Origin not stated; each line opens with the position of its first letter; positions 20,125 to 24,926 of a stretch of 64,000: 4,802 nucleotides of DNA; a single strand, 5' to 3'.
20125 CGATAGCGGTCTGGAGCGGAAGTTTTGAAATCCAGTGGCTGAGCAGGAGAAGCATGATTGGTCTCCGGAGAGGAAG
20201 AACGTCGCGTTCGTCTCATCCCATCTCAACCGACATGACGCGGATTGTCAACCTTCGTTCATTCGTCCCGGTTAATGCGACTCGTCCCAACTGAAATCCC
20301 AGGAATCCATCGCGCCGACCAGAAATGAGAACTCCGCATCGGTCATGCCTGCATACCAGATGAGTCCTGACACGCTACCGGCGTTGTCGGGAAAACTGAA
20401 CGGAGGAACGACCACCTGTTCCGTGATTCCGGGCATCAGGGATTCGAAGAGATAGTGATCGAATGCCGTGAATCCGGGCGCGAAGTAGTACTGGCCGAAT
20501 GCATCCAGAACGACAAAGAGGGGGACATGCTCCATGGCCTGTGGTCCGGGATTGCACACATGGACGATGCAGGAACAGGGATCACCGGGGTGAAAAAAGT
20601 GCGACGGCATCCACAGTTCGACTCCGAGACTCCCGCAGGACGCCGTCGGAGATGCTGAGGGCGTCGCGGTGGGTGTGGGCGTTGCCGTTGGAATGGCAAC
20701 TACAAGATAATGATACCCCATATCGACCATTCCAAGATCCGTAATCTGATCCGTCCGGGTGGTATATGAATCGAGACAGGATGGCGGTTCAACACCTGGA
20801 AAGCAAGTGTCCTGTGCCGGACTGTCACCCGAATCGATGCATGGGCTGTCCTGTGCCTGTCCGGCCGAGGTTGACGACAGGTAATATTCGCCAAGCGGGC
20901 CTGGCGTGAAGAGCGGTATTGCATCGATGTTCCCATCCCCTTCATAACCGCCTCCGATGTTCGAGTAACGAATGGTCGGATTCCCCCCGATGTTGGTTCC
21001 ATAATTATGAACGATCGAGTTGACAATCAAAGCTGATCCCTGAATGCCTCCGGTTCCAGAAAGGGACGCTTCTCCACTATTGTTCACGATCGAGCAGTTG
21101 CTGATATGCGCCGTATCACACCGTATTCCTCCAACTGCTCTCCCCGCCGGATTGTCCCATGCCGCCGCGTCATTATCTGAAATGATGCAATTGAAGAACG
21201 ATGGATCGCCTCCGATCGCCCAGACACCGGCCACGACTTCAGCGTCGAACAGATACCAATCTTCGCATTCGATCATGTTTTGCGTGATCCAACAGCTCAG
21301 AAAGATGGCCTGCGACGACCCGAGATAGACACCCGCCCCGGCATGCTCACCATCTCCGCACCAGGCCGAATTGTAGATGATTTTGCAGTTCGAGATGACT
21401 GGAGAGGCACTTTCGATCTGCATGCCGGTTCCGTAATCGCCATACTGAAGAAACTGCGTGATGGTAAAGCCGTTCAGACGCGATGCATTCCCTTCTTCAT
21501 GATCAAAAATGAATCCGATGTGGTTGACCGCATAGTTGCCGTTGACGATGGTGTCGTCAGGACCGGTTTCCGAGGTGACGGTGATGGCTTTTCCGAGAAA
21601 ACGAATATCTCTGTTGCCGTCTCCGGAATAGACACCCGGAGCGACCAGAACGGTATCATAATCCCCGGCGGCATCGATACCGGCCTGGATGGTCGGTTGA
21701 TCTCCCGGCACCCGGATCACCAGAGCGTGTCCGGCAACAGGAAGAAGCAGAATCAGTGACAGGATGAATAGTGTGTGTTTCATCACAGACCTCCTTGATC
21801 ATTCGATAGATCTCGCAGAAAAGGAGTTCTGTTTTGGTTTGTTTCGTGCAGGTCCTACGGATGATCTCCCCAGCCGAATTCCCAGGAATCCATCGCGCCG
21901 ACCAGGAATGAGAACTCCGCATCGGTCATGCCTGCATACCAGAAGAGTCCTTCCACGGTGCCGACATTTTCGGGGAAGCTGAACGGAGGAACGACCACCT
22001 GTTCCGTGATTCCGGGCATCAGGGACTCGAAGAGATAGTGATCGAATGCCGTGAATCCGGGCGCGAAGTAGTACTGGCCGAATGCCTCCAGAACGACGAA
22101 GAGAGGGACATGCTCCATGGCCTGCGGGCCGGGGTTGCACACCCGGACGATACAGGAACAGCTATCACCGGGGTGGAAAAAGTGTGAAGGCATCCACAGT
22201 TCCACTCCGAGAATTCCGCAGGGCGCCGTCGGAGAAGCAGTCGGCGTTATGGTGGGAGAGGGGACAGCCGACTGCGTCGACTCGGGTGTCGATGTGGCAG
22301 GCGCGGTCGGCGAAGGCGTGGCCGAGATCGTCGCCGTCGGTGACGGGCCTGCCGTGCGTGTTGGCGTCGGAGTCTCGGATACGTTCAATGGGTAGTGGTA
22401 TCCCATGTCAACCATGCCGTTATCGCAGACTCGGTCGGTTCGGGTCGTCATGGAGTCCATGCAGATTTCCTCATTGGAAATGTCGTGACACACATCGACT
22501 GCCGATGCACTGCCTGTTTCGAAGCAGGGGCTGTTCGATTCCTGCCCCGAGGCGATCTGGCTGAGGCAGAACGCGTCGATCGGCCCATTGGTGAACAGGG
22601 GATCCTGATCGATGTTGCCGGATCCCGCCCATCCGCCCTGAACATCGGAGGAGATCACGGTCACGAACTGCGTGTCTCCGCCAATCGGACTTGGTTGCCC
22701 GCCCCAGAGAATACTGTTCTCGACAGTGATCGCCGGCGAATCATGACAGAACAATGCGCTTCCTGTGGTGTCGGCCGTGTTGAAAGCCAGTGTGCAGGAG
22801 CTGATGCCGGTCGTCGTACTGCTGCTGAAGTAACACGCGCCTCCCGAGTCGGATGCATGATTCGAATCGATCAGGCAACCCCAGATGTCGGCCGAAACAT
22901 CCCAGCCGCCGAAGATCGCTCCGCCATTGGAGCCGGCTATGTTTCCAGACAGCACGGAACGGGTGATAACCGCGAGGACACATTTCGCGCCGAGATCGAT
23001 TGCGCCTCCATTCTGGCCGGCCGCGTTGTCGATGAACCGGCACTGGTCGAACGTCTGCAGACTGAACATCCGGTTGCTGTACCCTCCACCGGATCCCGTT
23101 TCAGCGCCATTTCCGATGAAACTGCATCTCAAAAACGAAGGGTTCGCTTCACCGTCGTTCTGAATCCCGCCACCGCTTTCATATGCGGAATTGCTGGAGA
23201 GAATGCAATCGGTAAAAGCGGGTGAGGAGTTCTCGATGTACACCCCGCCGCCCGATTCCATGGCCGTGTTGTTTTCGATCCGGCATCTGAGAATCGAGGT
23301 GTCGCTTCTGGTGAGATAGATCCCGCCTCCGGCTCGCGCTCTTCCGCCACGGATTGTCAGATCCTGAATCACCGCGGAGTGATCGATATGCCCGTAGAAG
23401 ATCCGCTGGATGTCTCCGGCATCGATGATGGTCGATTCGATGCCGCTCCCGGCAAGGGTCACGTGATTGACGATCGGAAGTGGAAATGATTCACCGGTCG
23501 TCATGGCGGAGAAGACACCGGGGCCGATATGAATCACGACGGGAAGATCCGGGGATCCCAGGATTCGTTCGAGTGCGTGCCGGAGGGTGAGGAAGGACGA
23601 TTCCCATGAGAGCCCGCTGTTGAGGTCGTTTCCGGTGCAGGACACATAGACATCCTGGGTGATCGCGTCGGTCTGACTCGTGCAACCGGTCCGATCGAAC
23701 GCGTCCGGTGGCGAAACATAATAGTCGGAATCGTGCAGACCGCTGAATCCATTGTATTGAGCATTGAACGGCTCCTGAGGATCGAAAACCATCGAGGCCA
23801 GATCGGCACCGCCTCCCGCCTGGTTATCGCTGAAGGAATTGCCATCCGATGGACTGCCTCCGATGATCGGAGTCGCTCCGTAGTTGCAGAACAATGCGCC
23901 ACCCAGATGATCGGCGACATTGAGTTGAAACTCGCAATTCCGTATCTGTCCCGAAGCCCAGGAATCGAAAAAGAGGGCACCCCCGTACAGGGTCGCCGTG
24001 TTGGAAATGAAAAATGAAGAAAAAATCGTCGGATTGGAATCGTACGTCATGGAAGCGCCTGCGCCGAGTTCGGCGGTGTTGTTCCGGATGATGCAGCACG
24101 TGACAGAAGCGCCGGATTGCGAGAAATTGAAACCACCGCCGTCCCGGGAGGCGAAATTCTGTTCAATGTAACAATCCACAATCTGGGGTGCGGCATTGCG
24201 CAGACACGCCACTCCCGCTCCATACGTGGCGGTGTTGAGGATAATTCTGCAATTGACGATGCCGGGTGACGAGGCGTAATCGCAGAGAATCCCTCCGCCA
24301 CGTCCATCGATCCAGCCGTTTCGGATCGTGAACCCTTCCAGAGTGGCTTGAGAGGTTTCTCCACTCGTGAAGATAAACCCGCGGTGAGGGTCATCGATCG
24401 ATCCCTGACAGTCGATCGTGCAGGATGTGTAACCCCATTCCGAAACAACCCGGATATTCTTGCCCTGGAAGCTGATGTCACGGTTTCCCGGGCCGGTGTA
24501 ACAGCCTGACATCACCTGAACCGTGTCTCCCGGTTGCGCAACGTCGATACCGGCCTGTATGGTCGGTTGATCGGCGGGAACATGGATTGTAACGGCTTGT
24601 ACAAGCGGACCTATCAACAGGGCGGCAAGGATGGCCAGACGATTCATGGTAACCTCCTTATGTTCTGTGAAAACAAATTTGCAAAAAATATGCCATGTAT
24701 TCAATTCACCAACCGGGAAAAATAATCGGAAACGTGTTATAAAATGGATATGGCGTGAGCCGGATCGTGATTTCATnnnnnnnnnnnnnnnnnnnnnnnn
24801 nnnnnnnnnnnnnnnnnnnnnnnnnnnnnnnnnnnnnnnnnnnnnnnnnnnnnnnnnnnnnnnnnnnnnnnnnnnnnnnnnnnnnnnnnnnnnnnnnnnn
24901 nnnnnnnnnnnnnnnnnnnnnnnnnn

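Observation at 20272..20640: A window-specific ~115-aa terminal domain shared by 11 secreted proteins: candidate novel sorting / cell-surface anchoring module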

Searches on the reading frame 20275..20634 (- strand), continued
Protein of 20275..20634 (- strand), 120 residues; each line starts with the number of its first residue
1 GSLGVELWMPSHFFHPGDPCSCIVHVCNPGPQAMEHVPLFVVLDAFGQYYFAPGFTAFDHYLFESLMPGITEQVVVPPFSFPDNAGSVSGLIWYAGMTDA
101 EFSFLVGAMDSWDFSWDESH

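Call 56: search_solved_structures(query=A5, max_evalue=10, show_alignments=2)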
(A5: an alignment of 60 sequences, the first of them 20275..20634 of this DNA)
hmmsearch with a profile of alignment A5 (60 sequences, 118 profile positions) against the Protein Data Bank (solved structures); distinct sequences matched with E-value up to 10: 2.
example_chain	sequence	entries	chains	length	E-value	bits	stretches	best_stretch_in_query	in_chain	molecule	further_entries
3mop_K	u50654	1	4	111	0.62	13.1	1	64-106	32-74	Interleukin-1 receptor-associated kinase-like 2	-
7fct_A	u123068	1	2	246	0.88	12.6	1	59-98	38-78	Metal beta-lactamase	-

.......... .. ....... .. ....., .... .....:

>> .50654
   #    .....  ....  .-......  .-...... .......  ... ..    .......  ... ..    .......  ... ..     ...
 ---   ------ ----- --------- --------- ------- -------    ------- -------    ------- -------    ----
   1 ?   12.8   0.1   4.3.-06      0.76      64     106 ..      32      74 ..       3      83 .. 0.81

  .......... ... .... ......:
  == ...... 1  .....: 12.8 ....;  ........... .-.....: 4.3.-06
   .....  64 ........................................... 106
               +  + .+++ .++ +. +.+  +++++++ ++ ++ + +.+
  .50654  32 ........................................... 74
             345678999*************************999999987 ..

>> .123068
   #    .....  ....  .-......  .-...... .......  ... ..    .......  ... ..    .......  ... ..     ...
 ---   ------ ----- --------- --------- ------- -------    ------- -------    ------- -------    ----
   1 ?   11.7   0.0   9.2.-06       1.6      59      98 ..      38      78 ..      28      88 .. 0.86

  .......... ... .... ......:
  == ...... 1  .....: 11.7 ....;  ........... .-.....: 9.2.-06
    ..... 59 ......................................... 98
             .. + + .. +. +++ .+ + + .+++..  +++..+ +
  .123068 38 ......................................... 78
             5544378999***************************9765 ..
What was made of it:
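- Tried and rejected: PDB sequence profile search returned only noise, E>0.6 (call 56).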

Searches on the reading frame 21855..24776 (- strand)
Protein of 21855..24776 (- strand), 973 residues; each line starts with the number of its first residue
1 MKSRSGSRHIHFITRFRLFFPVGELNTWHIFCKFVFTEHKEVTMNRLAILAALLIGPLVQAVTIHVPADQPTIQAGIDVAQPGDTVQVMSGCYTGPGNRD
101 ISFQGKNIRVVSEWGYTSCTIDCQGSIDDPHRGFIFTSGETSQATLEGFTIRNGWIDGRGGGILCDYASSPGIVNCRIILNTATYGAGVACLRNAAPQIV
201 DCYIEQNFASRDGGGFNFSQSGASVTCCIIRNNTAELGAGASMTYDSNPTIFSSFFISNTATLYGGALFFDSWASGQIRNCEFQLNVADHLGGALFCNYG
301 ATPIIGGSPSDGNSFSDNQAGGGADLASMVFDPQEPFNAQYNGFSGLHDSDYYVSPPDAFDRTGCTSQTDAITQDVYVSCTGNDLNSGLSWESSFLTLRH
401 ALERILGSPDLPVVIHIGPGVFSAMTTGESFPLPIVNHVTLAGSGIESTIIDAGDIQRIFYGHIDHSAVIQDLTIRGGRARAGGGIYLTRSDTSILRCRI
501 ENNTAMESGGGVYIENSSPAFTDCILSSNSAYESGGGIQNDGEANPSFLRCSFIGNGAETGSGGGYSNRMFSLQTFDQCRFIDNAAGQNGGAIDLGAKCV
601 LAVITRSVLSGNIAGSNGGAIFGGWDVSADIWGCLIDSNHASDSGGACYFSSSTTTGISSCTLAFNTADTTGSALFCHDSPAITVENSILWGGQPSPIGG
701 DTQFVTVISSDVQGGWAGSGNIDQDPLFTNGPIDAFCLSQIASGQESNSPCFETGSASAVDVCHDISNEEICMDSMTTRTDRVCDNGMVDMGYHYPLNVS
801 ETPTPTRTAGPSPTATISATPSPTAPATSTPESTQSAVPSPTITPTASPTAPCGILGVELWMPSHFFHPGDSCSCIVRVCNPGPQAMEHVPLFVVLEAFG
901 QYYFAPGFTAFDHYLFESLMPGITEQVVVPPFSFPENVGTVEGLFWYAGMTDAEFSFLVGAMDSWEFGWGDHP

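Call 6: search_protein_families(library=pfam, proteins=[window:21855-24776:-], max_evalue=0.01)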
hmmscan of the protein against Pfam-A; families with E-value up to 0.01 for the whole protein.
window:21855-24776:- (973 aa): 3 families
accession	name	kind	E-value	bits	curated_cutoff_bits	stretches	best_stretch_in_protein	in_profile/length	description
PF05048.19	NosD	-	3.8e-09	36.7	23.6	1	474-558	99-174/212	Periplasmic copper-binding protein (NosD)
PF02415.23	Chlam_PMP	-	1.3e-08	34.6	20.6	0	608-623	3-18/19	Chlamydia polymorphic membrane protein (Chlamydia_PMP) repeat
PF07602.17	DUF1565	-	1.9e-06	27.8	20.3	1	381-541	2-152/257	Protein of unknown function (DUF1565)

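Call 68: search_protein_families(library=ncbifam, proteins=[window:21858-24776:-], max_evalue=0.001)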
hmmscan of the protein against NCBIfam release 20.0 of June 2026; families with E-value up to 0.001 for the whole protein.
window:21858-24776:- (973 aa): 1 family
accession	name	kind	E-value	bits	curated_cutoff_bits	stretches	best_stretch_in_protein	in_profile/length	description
NF047854.1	LIC10774_subfam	equivalog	1.2e-06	27.7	380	0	376-445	61-125/358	LIC10774/LIC10365 family surface protein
